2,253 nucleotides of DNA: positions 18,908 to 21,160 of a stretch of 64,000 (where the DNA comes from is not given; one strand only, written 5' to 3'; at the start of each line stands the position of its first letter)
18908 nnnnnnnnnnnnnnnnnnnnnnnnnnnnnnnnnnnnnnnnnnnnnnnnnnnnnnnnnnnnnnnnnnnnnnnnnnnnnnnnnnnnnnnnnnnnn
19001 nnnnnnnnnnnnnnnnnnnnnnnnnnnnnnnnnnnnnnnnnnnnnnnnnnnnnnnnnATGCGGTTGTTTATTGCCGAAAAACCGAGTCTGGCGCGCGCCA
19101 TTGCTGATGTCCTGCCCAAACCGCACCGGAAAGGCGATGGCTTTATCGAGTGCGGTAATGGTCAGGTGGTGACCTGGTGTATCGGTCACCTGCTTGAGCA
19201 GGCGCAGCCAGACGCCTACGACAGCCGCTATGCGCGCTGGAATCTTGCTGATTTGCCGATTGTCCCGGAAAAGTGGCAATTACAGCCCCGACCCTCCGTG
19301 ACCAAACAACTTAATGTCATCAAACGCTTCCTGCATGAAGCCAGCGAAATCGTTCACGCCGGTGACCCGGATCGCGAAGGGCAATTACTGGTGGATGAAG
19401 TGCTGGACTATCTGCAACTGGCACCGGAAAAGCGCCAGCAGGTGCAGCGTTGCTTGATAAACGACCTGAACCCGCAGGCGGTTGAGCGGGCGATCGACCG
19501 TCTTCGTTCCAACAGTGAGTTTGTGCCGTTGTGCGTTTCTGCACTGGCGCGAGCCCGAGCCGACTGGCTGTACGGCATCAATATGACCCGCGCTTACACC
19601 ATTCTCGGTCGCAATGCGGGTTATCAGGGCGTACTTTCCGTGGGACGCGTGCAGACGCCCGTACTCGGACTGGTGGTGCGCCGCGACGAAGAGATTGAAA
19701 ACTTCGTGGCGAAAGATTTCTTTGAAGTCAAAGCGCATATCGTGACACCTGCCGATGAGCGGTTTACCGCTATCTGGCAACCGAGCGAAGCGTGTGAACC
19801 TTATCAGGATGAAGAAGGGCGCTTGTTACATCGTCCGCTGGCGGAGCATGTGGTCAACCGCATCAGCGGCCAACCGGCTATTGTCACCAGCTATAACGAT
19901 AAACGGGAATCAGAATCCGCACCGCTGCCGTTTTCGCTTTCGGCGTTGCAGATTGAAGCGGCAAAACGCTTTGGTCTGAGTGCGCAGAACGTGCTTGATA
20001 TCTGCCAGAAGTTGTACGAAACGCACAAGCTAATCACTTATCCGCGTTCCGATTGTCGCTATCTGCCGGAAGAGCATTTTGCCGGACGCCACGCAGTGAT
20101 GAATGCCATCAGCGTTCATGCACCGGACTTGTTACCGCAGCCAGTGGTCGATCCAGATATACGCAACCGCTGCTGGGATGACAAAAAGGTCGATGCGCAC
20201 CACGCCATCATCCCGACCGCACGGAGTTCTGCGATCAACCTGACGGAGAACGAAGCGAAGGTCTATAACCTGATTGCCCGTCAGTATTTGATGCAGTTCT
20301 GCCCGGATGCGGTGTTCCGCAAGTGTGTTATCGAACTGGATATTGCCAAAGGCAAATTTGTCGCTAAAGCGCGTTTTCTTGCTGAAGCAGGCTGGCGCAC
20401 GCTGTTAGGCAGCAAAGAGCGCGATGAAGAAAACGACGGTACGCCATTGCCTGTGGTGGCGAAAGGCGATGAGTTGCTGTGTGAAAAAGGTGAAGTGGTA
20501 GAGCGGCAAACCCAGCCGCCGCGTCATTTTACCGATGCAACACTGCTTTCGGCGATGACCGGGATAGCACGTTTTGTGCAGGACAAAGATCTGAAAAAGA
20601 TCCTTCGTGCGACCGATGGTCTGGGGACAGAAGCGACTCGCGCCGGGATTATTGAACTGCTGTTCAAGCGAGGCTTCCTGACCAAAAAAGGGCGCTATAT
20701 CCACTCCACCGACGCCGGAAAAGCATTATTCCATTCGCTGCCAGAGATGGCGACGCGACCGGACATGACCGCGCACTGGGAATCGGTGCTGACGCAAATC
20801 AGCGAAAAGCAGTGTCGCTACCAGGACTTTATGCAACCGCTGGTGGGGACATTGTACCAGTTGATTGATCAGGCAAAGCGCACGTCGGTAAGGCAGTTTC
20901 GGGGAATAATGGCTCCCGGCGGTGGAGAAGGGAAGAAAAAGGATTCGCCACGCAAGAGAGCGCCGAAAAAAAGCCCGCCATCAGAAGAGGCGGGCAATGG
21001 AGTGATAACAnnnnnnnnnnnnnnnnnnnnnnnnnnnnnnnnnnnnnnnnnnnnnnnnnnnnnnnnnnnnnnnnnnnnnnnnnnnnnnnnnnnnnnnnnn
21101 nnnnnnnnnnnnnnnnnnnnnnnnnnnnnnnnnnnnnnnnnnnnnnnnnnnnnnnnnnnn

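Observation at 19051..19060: selD stop and topB start separated by 4 nt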

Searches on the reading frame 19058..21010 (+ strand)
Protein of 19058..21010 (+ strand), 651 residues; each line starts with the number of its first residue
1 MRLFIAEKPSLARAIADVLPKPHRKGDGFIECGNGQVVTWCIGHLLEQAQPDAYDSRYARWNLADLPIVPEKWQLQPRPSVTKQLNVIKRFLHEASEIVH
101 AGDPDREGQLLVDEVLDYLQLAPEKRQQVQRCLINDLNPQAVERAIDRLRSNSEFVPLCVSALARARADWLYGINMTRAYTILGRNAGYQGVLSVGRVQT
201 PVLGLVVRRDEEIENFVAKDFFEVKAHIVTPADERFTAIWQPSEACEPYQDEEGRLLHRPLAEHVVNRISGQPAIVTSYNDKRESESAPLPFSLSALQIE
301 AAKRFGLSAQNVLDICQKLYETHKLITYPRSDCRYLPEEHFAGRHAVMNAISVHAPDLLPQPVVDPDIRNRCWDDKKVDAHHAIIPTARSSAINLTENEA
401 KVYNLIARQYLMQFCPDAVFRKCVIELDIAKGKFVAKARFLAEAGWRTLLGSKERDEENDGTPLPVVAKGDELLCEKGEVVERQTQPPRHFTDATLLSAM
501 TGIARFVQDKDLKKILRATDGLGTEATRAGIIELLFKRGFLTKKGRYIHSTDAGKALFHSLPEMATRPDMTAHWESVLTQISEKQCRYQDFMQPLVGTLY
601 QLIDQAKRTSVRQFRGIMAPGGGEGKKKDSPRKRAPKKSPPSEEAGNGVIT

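Call 28: search_protein_families(library=ncbifam, proteins=[window:19058-21010:+], max_evalue=1e-10)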
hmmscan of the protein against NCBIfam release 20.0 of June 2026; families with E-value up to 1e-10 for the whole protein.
window:19058-21010:+ (651 aa): 12 families
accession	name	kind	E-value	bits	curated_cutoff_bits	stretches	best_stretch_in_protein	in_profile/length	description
TIGR01056.1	topB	subfamily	0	1021.9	515.75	1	1-649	2-647/706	DNA topoisomerase III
NF005829.0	PRK07726.1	subfamily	3.5e-285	947.9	597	1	1-633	1-624/669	DNA topoisomerase 3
NF006032.0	PRK08173.1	equivalog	6.4e-129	431.1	1058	1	3-609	5-611/863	DNA topoisomerase III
NF011313.0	PRK14724.1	equivalog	9.2e-100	334.8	1088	1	3-609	5-631/988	DNA topoisomerase III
NF004438.0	PRK05776.1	equivalog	2.1e-69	234.4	793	1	3-609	11-585/677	DNA topoisomerase I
TIGR01057.1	topA_arch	equivalog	4.2e-66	223.5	458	1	5-605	1-567/618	DNA topoisomerase I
NF005555.0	PRK07220.1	equivalog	2.9e-61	207.7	635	1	1-594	1-556/740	DNA topoisomerase I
TIGR01051.1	topA_bact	equivalog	6.6e-54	183.9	456.4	1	79-612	63-581/632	type I DNA topoisomerase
NF011532.0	PRK14973.1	equivalog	5.3e-52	176.7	930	1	2-605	2-566/936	DNA topoisomerase I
NF006451.0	PRK08780.1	equivalog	6.1e-42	144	1265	1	82-609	61-579/824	DNA topoisomerase I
NF004966.0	PRK06319.1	equivalog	1.2e-30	106.3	868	1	86-610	62-584/862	DNA topoisomerase I/SWI domain fusion protein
TIGR01054.1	rgy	equivalog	3e-19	68.2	471.7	1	84-592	708-1162/1172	reverse gyrase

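Call 55: find_homologous_proteins(query=window:19058-21010:+, max_evalue=1e-100)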
Query window:19058-21010:+ (651 aa): 7926 proteins with E <= 1e-100 among 8000 candidates; the best 120 are listed.
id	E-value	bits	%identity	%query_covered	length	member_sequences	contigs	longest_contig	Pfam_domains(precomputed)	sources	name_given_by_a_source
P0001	0.0e+0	1460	97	100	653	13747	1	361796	PF01131.26,PF01751.29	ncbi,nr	ncbi:DNA topoisomerase III [Escherichia coli]|nr:DNA topoisomerase III [Escherichia coli]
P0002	0.0e+0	1413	95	99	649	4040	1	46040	PF01131.26,PF01751.29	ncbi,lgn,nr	ncbi:DNA topoisomerase III [Salmonella enterica]|nr:DNA topoisomerase III [Salmonella enterica]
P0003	0.0e+0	1410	94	99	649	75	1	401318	PF01131.26,PF01751.29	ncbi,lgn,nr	ncbi:DNA topoisomerase III [Salmonella enterica]|nr:DNA topoisomerase III [Salmonella enterica]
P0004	0.0e+0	1362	88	96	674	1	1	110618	PF01131.26,PF01751.29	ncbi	ncbi:DNA topoisomerase III [Klebsiella pneumoniae]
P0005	0.0e+0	1360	93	96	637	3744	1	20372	PF01131.26,PF01751.29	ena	-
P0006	0.0e+0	1356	93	96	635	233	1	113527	PF01131.26,PF01751.29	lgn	-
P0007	0.0e+0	1350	90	99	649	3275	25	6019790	PF01131.26,PF01751.29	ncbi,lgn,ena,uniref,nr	ncbi:DNA topoisomerase III [Klebsiella oxytoca]|uniref:DNA topoisomerase III n=1 Tax=Klebsiella oxyt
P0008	0.0e+0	1344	89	100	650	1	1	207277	PF01131.26,PF01751.29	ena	-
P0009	0.0e+0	1343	90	99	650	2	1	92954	PF01131.26,PF01751.29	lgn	-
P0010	0.0e+0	1343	88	100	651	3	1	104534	PF01131.26,PF01751.29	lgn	-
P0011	0.0e+0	1334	88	100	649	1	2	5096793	PF01131.26,PF01751.29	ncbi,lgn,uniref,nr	ncbi:DNA topoisomerase-3 [Kosakonia arachidis]|uniref:DNA topoisomerase 3 n=1 Tax=Kosakonia arachidi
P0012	0.0e+0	1334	91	96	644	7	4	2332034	PF01131.26,PF01751.29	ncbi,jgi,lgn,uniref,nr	ncbi:DNA topoisomerase-3 [Yokenella regensburgei]|uniref:DNA topoisomerase 3 n=1 Tax=Yokenella regen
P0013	0.0e+0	1333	89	99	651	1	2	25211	PF01131.26,PF01751.29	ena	-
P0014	0.0e+0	1333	89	99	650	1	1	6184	PF01131.26,PF01751.29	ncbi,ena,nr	ncbi:MAG TPA: DNA topoisomerase III [Enterobacteriaceae bacterium]|nr:DNA topoisomerase III [Enterob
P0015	0.0e+0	1332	89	99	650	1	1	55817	PF01131.26,PF01751.29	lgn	-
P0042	0.0e+0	1327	89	99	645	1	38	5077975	PF01131.26,PF01751.29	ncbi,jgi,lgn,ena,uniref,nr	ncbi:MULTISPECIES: DNA topoisomerase III [Kosakonia]|jgi:DNA topoisomerase-3|uniref:DNA topoisomeras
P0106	0.0e+0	1311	90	98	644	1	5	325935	PF01131.26,PF01751.29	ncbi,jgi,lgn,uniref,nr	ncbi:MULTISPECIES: DNA topoisomerase III [Pseudescherichia]|jgi:DNA topoisomerase-3|uniref:DNA topoi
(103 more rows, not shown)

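Call 56: find_encoding_contigs(protein=P0042, flank=3000, max_places=2)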
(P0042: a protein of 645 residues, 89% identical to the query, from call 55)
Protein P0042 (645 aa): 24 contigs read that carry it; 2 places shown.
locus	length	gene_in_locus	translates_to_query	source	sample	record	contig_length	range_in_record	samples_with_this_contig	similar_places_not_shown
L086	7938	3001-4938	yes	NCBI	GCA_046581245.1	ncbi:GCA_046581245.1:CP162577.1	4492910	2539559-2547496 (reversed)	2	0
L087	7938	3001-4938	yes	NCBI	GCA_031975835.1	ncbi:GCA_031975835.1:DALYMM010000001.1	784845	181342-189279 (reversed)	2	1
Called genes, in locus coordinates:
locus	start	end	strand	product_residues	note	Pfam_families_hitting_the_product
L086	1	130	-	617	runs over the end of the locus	PF01343:Peptidase_S49, PF00574:CLP_protease (faint), PF01343:Peptidase_S49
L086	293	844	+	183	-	PF00881:Nitroreductase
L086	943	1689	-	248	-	PF01569:PAP2, PF22778:VCPO_2nd (faint)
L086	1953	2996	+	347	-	PF00586:AIRS, PF02769:AIRS_C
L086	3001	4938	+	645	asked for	PF01751:Toprim, PF01131:Topoisom_bac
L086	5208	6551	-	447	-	PF02812:ELFV_dehydrog_N, PF00208:ELFV_dehydrog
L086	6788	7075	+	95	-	PF07383:DUF1496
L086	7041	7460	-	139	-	PF00293:NUDIX, PF14815:NUDIX_4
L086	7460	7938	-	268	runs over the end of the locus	PF03372:Exo_endo_phos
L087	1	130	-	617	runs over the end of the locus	PF01343:Peptidase_S49, PF00574:CLP_protease (faint), PF01343:Peptidase_S49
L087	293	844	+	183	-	PF00881:Nitroreductase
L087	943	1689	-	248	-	PF01569:PAP2, PF22778:VCPO_2nd (faint)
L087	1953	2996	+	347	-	PF00586:AIRS, PF02769:AIRS_C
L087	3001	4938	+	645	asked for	PF01751:Toprim, PF01131:Topoisom_bac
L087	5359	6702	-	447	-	PF02812:ELFV_dehydrog_N, PF00208:ELFV_dehydrog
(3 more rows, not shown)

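Call 57: find_encoding_contigs(protein=P0007, flank=3000, max_places=2)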
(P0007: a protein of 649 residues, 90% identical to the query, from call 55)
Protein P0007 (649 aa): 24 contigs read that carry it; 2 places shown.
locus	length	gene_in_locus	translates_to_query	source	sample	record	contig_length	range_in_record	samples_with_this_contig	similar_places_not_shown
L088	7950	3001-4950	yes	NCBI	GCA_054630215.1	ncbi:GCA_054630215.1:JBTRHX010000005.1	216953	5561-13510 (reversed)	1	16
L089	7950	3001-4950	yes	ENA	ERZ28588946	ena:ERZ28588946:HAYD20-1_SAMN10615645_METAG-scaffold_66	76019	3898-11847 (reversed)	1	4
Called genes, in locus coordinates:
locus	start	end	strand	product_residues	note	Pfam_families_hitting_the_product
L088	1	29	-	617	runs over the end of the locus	PF25145:NfeD1b_N (faint), PF01343:Peptidase_S49, PF00574:CLP_protease (faint), PF01343:Peptidase_S49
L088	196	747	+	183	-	PF00881:Nitroreductase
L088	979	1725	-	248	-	PF01569:PAP2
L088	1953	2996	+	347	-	PF00586:AIRS, PF02769:AIRS_C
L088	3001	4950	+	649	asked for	PF01751:Toprim, PF01131:Topoisom_bac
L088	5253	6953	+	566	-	PF00012:HSP70, PF06723:MreB_Mbl, PF00012:HSP70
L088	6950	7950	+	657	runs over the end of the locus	PF08238:Sel1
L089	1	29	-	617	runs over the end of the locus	PF25145:NfeD1b_N (faint), PF01343:Peptidase_S49, PF00574:CLP_protease (faint), PF01343:Peptidase_S49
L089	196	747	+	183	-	PF00881:Nitroreductase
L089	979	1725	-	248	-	PF01569:PAP2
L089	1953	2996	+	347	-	PF00586:AIRS, PF02769:AIRS_C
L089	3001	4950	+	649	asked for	PF01751:Toprim, PF01131:Topoisom_bac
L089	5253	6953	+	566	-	PF00012:HSP70, PF06723:MreB_Mbl, PF00012:HSP70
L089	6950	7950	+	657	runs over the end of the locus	PF08238:Sel1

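Call 58: find_encoding_contigs(protein=P0106, flank=3000, max_places=2)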
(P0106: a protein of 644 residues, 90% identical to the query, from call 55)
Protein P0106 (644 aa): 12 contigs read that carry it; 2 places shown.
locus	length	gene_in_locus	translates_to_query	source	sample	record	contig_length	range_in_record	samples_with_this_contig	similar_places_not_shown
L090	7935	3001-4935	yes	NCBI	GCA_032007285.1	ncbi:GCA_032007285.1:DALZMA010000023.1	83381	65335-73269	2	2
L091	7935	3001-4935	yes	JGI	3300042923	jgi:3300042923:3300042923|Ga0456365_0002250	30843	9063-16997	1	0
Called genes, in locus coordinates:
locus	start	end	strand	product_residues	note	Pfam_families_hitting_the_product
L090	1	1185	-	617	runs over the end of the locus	PF01343:Peptidase_S49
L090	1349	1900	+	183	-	PF00881:Nitroreductase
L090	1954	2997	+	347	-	PF00586:AIRS, PF02769:AIRS_C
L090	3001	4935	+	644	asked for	PF01751:Toprim, PF01131:Topoisom_bac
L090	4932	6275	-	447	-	PF02812:ELFV_dehydrog_N, PF00208:ELFV_dehydrog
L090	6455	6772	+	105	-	PF07383:DUF1496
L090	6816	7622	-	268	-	PF03372:Exo_endo_phos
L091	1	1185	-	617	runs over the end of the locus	PF01343:Peptidase_S49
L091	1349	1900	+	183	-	PF00881:Nitroreductase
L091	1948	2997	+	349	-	PF00586:AIRS, PF02769:AIRS_C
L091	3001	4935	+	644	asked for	PF01751:Toprim, PF01131:Topoisom_bac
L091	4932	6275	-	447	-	PF02812:ELFV_dehydrog_N, PF00208:ELFV_dehydrog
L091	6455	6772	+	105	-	PF07383:DUF1496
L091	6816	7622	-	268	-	PF03372:Exo_endo_phos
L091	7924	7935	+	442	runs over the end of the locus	PF00202:Aminotran_3, PF00155:Aminotran_1_2 (weak)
